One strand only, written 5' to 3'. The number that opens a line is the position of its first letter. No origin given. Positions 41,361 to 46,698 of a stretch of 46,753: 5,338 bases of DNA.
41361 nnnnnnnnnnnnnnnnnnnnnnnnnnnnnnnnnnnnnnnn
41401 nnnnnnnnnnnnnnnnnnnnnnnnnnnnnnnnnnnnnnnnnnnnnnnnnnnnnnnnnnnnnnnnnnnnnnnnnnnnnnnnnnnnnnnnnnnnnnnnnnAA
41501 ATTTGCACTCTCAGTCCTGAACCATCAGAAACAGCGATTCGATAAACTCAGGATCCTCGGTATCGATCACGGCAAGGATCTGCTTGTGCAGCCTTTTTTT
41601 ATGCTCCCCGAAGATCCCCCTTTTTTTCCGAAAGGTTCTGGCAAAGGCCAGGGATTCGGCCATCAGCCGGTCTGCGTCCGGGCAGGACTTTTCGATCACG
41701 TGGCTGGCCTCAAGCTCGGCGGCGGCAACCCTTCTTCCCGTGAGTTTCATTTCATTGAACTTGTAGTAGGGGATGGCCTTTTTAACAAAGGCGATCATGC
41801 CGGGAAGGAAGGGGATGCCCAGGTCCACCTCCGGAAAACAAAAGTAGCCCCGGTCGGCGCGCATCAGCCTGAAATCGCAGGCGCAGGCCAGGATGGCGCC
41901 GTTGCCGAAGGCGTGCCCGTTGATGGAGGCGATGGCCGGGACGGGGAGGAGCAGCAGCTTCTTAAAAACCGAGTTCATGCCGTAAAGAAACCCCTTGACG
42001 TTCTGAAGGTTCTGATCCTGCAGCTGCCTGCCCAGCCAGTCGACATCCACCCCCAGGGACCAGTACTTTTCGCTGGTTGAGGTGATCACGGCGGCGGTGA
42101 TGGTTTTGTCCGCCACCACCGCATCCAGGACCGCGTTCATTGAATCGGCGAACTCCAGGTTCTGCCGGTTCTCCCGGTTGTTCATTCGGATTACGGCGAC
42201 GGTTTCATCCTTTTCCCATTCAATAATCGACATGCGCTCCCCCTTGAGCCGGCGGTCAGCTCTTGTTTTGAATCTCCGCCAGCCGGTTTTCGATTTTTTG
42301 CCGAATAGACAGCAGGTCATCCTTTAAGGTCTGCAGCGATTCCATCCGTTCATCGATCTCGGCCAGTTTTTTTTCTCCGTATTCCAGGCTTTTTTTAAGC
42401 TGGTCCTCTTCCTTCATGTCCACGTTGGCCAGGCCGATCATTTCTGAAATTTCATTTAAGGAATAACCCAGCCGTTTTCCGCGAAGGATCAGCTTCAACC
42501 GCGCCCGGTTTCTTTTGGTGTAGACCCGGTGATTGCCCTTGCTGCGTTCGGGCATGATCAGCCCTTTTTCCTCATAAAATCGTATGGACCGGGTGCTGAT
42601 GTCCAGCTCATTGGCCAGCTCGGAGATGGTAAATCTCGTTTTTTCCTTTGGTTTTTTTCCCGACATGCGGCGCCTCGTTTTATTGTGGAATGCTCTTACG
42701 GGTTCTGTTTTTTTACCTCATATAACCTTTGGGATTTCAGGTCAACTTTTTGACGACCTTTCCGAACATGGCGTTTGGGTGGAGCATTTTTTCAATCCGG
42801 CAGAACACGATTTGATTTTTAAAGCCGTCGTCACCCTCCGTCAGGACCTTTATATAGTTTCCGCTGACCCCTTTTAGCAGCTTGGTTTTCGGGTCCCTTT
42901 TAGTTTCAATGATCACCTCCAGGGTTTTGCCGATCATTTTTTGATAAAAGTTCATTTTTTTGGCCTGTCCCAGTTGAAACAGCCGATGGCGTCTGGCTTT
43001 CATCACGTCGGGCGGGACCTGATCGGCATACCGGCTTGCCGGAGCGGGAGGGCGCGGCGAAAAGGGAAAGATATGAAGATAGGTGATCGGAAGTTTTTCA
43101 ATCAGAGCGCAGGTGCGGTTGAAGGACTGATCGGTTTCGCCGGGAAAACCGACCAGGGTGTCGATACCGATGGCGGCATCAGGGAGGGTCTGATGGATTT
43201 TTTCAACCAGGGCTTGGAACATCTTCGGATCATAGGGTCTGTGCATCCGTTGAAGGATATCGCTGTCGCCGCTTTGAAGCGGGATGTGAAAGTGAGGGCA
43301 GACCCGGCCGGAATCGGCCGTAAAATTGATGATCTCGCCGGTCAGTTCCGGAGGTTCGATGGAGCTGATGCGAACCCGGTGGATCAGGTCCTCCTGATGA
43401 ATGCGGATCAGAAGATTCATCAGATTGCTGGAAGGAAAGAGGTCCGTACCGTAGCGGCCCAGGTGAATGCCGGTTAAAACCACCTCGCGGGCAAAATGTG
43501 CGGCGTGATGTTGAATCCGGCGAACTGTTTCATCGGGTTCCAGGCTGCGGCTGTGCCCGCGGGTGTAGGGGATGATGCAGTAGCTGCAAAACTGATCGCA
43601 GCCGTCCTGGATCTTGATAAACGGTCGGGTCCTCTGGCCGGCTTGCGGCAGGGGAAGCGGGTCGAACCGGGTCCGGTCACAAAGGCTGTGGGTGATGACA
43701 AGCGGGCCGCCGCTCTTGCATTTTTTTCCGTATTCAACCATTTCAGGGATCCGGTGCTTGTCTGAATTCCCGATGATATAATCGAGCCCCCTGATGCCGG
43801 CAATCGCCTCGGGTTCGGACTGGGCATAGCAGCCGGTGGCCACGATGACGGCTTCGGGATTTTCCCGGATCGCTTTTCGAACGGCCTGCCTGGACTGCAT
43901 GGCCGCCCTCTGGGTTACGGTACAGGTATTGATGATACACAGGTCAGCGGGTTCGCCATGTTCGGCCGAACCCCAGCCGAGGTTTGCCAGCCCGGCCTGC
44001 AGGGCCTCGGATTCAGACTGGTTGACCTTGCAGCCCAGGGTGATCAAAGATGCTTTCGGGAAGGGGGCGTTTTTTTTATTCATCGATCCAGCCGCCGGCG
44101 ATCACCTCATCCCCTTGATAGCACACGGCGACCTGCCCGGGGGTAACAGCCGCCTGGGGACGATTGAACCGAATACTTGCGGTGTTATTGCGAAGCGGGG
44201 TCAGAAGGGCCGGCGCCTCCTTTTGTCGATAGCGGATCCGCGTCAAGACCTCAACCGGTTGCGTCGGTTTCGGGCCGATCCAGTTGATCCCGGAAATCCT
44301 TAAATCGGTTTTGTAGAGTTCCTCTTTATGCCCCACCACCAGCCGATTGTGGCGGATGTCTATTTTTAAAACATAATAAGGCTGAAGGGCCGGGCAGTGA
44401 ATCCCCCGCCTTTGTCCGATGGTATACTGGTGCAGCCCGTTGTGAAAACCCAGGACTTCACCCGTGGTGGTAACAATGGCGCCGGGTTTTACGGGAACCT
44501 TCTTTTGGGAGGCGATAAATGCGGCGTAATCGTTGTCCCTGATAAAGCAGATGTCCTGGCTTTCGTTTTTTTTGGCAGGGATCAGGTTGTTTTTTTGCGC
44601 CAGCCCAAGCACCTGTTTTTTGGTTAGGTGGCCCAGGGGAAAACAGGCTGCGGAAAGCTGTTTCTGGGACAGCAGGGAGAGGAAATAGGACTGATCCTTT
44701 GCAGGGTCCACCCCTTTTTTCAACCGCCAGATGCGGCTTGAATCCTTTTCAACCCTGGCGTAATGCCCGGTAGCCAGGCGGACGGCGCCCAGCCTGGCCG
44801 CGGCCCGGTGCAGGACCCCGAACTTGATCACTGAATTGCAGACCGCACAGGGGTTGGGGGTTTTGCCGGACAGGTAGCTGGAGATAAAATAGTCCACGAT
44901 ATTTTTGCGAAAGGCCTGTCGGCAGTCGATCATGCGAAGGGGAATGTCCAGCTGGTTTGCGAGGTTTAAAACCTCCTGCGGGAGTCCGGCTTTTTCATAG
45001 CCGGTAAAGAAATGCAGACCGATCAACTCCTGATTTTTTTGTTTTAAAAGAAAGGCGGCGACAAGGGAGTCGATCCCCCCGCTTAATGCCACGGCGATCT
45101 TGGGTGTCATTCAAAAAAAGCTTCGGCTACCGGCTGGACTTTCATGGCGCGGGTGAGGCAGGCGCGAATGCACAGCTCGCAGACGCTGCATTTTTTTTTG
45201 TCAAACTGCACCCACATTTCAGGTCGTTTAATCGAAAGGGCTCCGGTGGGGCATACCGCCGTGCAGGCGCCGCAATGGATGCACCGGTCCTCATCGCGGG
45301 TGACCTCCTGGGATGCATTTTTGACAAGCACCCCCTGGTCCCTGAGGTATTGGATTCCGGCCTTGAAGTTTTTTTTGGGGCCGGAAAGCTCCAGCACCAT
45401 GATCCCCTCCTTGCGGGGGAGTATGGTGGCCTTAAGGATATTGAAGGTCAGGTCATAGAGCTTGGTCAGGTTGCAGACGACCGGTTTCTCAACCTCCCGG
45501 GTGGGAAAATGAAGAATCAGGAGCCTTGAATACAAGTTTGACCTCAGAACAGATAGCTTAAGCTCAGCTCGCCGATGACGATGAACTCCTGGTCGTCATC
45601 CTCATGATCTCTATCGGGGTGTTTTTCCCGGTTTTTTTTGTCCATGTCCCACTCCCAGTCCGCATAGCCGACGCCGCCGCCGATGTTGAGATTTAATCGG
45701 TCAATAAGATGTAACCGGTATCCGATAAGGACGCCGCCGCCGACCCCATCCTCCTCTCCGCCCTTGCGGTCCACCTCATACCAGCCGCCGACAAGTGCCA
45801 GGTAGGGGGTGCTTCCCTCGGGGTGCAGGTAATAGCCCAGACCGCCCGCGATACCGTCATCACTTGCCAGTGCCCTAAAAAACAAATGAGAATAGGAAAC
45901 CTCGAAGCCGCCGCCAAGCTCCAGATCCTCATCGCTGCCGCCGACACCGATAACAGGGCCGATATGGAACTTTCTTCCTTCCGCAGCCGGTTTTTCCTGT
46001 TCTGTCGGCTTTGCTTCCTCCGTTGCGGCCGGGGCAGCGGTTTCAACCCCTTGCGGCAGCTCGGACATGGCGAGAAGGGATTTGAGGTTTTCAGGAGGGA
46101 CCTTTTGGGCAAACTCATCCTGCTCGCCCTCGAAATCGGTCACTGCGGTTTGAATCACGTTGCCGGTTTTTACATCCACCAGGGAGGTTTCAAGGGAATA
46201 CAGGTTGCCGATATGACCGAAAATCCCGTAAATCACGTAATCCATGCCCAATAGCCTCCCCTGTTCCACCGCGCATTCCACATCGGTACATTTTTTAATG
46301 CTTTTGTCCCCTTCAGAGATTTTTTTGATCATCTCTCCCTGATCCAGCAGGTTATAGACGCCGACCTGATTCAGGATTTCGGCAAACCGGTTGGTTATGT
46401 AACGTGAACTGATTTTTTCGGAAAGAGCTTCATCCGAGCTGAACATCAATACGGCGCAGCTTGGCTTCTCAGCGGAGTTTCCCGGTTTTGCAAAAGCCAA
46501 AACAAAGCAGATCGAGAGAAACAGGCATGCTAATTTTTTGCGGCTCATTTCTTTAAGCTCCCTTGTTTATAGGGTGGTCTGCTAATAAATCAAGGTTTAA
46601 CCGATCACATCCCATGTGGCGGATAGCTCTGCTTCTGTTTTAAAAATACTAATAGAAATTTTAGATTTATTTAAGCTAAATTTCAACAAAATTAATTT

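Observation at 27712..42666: Candidate undescribed system: a 15-kb anaerobic lipid-catabolic supercluster mirroring peroxisomal branched-chain beta-oxidation, with three SCP2 domains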

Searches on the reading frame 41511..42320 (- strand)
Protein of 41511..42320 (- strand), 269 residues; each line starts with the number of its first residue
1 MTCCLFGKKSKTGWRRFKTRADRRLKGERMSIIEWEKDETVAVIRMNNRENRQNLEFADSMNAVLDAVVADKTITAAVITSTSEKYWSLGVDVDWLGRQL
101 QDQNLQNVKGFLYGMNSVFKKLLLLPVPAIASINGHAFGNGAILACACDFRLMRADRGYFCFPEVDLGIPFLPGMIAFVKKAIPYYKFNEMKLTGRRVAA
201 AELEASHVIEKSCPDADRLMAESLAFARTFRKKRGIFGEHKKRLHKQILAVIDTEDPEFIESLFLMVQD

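Call 4: search_protein_families(library=pfam, proteins=[window:41511-42320:-])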
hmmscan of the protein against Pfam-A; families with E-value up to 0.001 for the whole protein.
window:41511-42320:- (269 aa): 2 families
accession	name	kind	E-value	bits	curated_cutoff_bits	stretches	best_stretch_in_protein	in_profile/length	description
PF00378.25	ECH_1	-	1.9e-28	99.9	27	1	37-247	2-208/251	Enoyl-CoA hydratase/isomerase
PF16113.10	ECH_2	-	2.1e-12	47.6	27.2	1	50-217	12-176/335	Enoyl-CoA hydratase/isomerase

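Call 7: search_protein_families(library=ncbifam, proteins=[window:41511-42320:-], max_evalue=0.00001)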
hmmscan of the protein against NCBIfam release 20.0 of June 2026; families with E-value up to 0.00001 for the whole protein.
window:41511-42320:- (269 aa): 60 families (the best 25 are shown)
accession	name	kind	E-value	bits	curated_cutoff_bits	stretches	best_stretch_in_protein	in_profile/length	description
NF006699.0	PRK09245.1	subfamily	3.4e-22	79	354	1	31-236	3-211/266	crotonase/enoyl-CoA hydratase family protein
NF004475.0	PRK05809.1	subfamily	5e-22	78.6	394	1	33-235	6-204/260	short-chain-enoyl-CoA hydratase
NF005073.0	PRK06495.1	subfamily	5e-22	78.4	296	1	30-242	3-208/257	enoyl-CoA hydratase/isomerase family protein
NF046063.1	oxepin_alt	equivalog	7e-20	71.6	300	1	36-232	5-199/254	oxepin-CoA hydrolase, alternative type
NF051848.1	EnCoAHydtEchA19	equivalog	3.5e-19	69.4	400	1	35-228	4-195/258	enoyl-CoA hydratase EchA19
NF004517.0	PRK05862.1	equivalog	3.8e-19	69.2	396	1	33-229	6-195/257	enoyl-CoA hydratase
NF005802.0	PRK07657.1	equivalog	9.3e-19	67.9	363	1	37-233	10-202/260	enoyl-CoA hydratase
NF004796.0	PRK06144.1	subfamily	7.2e-18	65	272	1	32-233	9-208/262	enoyl-CoA hydratase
NF006588.0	PRK09120.1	equivalog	1.2e-17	64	276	1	29-238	6-214/276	p-hydroxycinnamoyl CoA hydratase/lyase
NF008363.0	PRK11154.1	equivalog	1.4e-17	63.1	869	1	37-233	12-208/708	fatty acid oxidation complex subunit alpha FadJ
NF004634.0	PRK05980.1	equivalog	3.4e-17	62.7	375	1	32-229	4-201/263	crotonase/enoyl-CoA hydratase family protein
NF006107.0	PRK08258.1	equivalog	3.7e-17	62.5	330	1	24-230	10-216/277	enoyl-CoA hydratase family protein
NF004794.0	PRK06142.1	equivalog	4.8e-17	62.5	308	1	33-233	8-215/273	crotonase/enoyl-CoA hydratase family protein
NF006007.0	PRK08138.1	subfamily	6.1e-17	61.8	355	1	31-230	8-200/261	enoyl-CoA hydratase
NF005496.0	PRK07110.1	domain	8.3e-17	61.1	215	1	33-233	7-199/249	polyketide synthase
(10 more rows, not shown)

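Call 50: search_solved_structures(query=window:41511-42233:-, max_evalue=1e-8, show_alignments=1)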
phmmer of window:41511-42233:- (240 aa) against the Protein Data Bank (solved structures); distinct sequences matched with E-value up to 1e-8: 47.
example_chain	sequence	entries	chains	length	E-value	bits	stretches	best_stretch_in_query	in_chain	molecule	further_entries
2ppy_A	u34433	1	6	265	4.1e-17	65.6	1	8-189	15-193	Enoyl-CoA hydratase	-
3pzk_A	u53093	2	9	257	3.3e-16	62.7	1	6-203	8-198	e enoyl-CoA hydratase echA8 | enoyl-CoA hydratase echA8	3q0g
3q0j_A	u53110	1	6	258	3.3e-16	62.7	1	6-203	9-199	enoyl-CoA hydratase echA8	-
3h81_A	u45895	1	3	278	4.2e-16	62.3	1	6-203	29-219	enoyl-CoA hydratase echA8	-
4fjw_D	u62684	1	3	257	8.5e-16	61.3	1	6-203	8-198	Probable enoyl-CoA hydratase echA8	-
1uiy_A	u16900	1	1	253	2e-15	60.1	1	8-203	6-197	Enoyl-CoA Hydratase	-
3i47_A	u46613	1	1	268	9.3e-15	57.9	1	6-213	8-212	Enoyl CoA hydratase/isomerase (Crotonase)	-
5z7r_A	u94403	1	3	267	1.5e-14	57.2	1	6-145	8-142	Short-chain-enoyl-CoA hydratase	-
5xzd_A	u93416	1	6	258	3.5e-14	56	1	7-205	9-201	Enoyl-CoA hydratase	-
7mcm_A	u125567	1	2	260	5.6e-14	55.4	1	26-192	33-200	Enoyl-CoA hydratase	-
9ula_A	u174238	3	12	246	6.1e-14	55.3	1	3-199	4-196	Enoyl-CoA hydratase/isomerase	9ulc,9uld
28bq_A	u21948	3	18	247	6.1e-14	55.2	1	3-199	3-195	Enoyl-CoA hydratase/isomerase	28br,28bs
7eum_C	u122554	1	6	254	6.7e-14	55.1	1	3-199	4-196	Enoyl-CoA hydratase/isomerase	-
8zru_A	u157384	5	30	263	3.6e-13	52.7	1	8-201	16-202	Enoyl-CoA hydratase, mitochondrial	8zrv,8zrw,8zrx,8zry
2hw5_A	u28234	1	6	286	6e-13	52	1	8-201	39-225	Enoyl-CoA hydratase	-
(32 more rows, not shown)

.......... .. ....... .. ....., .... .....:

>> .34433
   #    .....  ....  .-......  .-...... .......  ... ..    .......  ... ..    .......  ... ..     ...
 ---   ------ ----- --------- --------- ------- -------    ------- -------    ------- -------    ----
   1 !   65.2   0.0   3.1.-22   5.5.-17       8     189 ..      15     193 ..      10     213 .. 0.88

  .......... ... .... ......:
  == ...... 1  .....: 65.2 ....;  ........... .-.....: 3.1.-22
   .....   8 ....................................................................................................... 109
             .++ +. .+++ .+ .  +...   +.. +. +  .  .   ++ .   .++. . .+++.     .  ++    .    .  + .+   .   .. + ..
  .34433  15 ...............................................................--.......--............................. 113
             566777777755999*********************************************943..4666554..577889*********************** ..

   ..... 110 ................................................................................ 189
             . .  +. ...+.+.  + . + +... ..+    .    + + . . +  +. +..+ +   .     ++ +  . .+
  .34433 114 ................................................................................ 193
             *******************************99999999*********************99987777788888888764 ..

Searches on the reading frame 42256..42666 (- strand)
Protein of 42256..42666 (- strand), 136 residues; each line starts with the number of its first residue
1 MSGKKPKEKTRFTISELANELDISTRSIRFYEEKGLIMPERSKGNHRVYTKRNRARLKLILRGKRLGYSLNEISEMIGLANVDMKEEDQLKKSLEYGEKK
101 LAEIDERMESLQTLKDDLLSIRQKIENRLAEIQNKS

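Call 5: search_protein_families(library=pfam, proteins=[window:42256-42666:-])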
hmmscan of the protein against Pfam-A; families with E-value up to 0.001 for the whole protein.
window:42256-42666:- (136 aa): 3 families
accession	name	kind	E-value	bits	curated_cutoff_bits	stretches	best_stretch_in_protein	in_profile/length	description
PF13411.12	MerR_1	-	8.1e-18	64.7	21.6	1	12-77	1-66/69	MerR HTH family regulatory protein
PF09278.17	MerR-DNA-bind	-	3.9e-14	53.4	25.4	1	54-120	1-64/65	MerR, DNA binding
PF00376.29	MerR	-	5.4e-14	52.2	28.2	1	13-49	1-38/38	MerR family regulatory protein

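Call 55: search_protein_families(library=ncbifam, proteins=[window:42256-42666:-], max_evalue=1e-10)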
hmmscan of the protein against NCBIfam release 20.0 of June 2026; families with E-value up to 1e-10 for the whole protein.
window:42256-42666:- (136 aa): 11 families
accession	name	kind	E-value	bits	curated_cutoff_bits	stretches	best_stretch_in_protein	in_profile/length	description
TIGR02044.1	CueR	equivalog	7.8e-22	77.7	147.4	1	13-123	2-110/127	Cu(I)-responsive transcriptional regulator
NF007069.0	PRK09514.1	equivalog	1.4e-20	73.7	143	1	12-122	2-111/141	Zn(2+)-responsive transcriptional regulator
TIGR02051.1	MerR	equivalog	5.2e-20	71.9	150.85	1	13-127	1-111/124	mercury resistance transcriptional regulator MerR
TIGR02043.1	ZntR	equivalog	1.4e-18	67.3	167.95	1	12-122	2-111/131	Zn(2+)-responsive transcriptional regulator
TIGR02047.1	CadR-PbrR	equivalog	4.2e-18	65.6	151.45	1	13-128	2-115/127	Cd(II)/Pb(II)-responsive transcriptional regulator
NF007590.0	PRK10227.1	equivalog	5.9e-17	62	244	1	13-123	2-110/135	Cu(I)-responsive transcriptional regulator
TIGR01950.1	SoxR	equivalog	1.2e-12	47.8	116.9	1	12-119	2-107/142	redox-sensitive transcriptional activator SoxR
NF010315.0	PRK13752.1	subfamily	4.2e-12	46.3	261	1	11-115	7-107/144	mercury resistance transcriptional regulator MerR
NF047375.1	HeatShock_HspR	equivalog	1.7e-11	44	105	1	12-96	4-85/92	heat shock protein transcriptional repressor HspR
NF047377.1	heat_HspR_dupli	exception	2.3e-11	43.6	300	1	8-114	2-109/214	heat shock protein transcriptional repressor HspR, fused homodimer type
NF050798.1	TF_FtsR_Actino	equivalog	3.6e-11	43.6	150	1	22-110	16-105/223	transcriptional regulator FtsR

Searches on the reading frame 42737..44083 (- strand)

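Call 5: search_protein_families(library=pfam, proteins=[window:42737-44083:-])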
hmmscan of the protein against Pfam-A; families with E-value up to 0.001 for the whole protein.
window:42737-44083:- (448 aa): 2 families
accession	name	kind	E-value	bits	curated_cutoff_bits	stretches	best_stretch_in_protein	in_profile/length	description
PF00919.26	UPF0004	-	4.7e-23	81.5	27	1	11-105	2-98/98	Uncharacterized protein family UPF0004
PF04055.27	Radical_SAM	-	2.4e-20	73.8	29.5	1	156-327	1-165/166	Radical SAM superfamily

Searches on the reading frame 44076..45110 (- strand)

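Call 5: search_protein_families(library=pfam, proteins=[window:44076-45110:-])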
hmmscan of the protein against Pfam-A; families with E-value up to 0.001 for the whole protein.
window:44076-45110:- (344 aa): 6 families
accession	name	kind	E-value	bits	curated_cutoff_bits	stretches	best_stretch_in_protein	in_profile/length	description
PF03054.22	tRNA_Me_trans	-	1.2e-57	195.3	20.6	1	4-191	2-201/202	tRNA methyl transferase HUP domain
PF20258.4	tRNA_Me_trans_C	-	1.3e-19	70.7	20.6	1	268-342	2-77/77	Aminomethyltransferase beta-barrel domain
PF20259.3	tRNA_Me_trans_M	-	1.3e-18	66.8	27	1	202-261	5-66/66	tRNA methyl transferase PRC-barrel domain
PF01507.26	PAPS_reduct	-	8.1e-07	29.7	22.5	1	5-176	2-154/175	Phosphoadenosine phosphosulfate reductase domain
PF06508.19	QueC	-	0.00046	20.2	22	0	6-64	3-61/210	Queuosine biosynthesis protein QueC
PF02540.23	NAD_synthase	-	0.00067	19.3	21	0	4-67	20-85/242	NAD synthase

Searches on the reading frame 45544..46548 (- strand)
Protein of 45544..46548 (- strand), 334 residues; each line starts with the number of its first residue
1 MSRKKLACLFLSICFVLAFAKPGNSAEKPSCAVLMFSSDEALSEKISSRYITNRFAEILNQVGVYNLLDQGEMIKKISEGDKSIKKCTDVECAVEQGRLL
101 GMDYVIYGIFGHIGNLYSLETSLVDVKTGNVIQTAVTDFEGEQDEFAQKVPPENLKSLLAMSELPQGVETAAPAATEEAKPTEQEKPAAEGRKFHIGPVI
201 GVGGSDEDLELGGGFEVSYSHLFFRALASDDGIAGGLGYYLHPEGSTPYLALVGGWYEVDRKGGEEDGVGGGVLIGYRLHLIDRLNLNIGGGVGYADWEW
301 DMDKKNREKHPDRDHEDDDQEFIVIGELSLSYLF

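Call 5: search_protein_families(library=pfam, proteins=[window:45544-46548:-])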
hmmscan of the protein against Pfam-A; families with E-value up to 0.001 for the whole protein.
window:45544-46548:- (334 aa): 2 families
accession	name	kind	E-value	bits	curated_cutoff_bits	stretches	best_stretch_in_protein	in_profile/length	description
PF11684.13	DUF3280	-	2.7e-08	34.7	30.1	1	51-146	32-125/138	Protein of unknown function (DUF2380)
PF12099.14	DUF3575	-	2e-05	24.4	21.1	1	264-333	110-176/177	Protein of unknown function (DUF3575)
